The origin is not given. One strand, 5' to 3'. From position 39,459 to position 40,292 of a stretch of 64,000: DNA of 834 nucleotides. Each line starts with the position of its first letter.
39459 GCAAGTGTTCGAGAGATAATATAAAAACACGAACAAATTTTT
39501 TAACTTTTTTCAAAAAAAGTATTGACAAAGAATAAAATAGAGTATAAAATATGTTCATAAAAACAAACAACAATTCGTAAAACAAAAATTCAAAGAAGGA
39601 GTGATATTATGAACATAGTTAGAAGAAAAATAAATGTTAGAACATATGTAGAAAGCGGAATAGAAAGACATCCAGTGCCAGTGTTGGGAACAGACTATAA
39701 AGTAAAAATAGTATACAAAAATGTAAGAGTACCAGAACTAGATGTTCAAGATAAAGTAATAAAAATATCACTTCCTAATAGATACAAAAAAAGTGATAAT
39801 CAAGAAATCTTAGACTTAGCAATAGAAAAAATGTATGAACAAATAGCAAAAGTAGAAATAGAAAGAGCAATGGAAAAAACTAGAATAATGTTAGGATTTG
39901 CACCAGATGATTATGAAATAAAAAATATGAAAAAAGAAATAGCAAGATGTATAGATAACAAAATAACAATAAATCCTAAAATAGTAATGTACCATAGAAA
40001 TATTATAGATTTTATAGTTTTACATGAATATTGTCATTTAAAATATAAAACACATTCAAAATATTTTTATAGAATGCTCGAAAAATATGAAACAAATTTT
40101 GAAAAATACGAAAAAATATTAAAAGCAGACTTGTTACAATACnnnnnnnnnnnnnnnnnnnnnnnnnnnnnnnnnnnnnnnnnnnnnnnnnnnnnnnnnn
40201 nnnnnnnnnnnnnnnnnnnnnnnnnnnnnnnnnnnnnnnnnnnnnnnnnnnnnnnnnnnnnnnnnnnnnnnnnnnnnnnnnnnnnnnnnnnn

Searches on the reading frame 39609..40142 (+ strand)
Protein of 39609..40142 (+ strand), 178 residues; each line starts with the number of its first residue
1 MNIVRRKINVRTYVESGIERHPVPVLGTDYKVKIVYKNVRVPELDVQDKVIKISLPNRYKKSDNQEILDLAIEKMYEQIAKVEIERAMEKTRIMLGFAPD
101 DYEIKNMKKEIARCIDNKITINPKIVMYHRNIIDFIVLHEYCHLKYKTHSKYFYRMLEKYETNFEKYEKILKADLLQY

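Call 3: search_protein_families(library=pfam, proteins=[window:39609-40142:+], max_evalue=0.1)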
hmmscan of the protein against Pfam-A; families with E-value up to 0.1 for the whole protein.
window:39609-40142:+ (178 aa): 5 families
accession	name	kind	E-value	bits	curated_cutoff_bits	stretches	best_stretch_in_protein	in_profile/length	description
PF01863.23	YgjP-like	-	4.9e-25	89.2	26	1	19-173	57-206/207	YgjP-like, metallopeptidase domain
PF06317.16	Arena_RNA_pol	-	0.0011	16.7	25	1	73-152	1719-1797/2048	Arenavirus RNA polymerase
PF10263.15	SprT-like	-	0.0025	18.1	25.6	1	105-156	27-91/108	SprT-like family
PF08325.16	WLM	-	0.0097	16.4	26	1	133-166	83-116/190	WLM domain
PF19776.5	DUF6262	-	0.034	14.8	29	1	57-127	9-77/110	Family of unknown function (DUF6262)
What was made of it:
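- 39609..40145 (+): ygjP/DUF45-like HExxH metallopeptidase gene, upstream neighbour, present in all haplotypes. A promoter-like site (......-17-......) lies at 39522-39550. Pfam PF01863, E 4.9e-25 (call 3).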

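Call 32: search_protein_families(library=padloc, proteins=[window:39609-40142:+], max_evalue=0.01)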
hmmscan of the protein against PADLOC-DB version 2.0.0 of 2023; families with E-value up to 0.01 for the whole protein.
window:39609-40142:+ (178 aa): 0 families
